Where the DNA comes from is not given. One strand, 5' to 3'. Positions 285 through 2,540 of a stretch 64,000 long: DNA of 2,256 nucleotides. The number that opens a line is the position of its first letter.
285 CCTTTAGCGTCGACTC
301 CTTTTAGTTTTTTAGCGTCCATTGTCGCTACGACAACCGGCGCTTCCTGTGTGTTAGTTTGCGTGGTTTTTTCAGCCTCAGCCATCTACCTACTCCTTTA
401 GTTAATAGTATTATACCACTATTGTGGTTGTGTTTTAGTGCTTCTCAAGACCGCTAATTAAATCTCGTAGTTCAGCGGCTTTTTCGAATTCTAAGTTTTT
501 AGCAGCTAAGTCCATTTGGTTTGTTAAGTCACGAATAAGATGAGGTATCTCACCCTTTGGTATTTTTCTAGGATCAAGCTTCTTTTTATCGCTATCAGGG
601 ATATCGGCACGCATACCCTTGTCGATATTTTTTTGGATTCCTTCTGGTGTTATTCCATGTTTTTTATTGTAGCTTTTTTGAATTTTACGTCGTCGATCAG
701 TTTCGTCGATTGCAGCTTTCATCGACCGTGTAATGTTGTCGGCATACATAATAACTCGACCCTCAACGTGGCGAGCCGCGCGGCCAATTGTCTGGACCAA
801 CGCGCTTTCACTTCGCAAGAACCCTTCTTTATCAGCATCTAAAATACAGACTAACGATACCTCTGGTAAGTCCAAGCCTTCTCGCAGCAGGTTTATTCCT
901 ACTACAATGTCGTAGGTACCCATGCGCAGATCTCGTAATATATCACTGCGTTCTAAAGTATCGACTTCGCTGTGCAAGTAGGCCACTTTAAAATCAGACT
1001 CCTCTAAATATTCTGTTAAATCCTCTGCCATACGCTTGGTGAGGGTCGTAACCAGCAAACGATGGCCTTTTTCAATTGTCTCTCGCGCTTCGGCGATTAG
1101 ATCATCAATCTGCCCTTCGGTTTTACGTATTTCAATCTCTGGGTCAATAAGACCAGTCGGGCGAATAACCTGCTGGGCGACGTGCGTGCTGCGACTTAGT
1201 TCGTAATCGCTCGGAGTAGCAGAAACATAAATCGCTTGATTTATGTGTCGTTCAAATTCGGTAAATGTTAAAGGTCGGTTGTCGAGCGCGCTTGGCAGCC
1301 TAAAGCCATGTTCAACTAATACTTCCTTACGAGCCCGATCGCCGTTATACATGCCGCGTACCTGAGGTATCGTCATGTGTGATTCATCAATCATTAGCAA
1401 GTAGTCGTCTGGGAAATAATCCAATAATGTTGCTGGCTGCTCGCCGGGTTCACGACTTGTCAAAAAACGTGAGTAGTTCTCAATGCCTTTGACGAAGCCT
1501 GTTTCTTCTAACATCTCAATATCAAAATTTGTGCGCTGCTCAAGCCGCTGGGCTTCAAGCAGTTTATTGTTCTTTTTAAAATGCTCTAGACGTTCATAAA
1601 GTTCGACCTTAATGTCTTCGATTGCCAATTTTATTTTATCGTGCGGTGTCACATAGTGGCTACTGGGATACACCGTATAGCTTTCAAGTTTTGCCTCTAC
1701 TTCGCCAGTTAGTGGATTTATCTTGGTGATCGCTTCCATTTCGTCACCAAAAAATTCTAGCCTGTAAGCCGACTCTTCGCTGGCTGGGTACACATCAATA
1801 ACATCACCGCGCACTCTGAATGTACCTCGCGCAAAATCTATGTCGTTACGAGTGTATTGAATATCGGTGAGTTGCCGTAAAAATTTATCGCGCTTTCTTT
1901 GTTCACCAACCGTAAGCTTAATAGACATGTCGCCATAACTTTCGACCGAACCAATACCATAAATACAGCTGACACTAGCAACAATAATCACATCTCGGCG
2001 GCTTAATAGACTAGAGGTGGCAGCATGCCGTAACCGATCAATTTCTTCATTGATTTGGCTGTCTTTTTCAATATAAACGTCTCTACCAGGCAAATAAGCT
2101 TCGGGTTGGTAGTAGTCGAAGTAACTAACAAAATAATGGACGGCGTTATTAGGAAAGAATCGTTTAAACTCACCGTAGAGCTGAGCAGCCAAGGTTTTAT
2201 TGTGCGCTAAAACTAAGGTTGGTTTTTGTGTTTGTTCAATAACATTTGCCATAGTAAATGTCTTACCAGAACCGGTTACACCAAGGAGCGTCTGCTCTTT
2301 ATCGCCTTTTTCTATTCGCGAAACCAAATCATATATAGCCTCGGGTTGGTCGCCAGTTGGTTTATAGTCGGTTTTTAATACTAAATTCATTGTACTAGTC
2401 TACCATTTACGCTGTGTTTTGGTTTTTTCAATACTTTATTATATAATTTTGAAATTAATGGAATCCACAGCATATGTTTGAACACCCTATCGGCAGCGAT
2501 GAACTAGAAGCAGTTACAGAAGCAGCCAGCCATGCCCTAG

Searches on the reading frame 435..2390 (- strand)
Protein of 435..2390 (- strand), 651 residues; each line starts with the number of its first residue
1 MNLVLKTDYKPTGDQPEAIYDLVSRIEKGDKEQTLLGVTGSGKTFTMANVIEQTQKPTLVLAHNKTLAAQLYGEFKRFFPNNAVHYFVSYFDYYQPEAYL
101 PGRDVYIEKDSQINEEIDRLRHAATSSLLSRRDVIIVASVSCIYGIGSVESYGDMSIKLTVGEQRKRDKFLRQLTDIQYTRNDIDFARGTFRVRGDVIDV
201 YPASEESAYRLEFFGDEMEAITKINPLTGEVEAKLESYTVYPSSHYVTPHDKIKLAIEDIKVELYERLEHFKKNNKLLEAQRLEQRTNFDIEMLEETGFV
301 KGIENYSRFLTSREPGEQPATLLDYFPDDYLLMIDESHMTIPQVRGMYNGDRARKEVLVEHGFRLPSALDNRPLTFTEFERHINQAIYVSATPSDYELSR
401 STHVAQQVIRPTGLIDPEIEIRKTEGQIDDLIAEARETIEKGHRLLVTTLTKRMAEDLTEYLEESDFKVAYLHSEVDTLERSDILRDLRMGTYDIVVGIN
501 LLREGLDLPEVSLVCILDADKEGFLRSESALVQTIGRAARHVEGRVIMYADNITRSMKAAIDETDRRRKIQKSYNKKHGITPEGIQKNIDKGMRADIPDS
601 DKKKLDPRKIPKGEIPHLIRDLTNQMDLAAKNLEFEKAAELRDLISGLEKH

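Call 58: find_encoding_contigs(protein=window:435-2390:-, flank=10000, max_places=1)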
Protein window:435-2390:- (651 aa): 8 contigs read that carry it; 1 place shown.
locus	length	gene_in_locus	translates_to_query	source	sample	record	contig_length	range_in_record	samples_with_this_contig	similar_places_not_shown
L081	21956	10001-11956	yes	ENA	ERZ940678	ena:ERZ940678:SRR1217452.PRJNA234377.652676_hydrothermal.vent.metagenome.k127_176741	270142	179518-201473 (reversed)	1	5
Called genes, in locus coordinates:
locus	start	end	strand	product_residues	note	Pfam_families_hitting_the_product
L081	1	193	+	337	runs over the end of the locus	PF00044:Gp_dh_N, PF02800:Gp_dh_C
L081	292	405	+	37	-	-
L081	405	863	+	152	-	PF02502:LacAB_rpiB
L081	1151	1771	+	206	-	PF00834:Ribul_P_3_epim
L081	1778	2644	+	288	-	PF00456:Transketolase_N, PF13292:DXP_synthase_N, PF00676:E1_dh, PF02775:TPP_enzyme_C (faint)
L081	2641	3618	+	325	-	PF02779:Transket_pyr, PF02780:Transketolase_C, PF22613:Transketolase_C_1 (weak)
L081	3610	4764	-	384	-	-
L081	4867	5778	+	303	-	PF01116:F_bP_aldolase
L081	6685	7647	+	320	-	PF00294:PfkB, PF08543:Phos_pyr_kin (faint)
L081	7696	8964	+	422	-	-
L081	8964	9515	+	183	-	PF18306:LDcluster4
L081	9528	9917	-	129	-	-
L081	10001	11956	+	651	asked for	PF00270:DEAD (faint), PF04851:ResIII, PF17757:UvrB_inter, PF27431:UvrB_3rd, PF00271:Helicase_C, PF12344:UvrB, PF02151:UVR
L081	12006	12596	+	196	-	-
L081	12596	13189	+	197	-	-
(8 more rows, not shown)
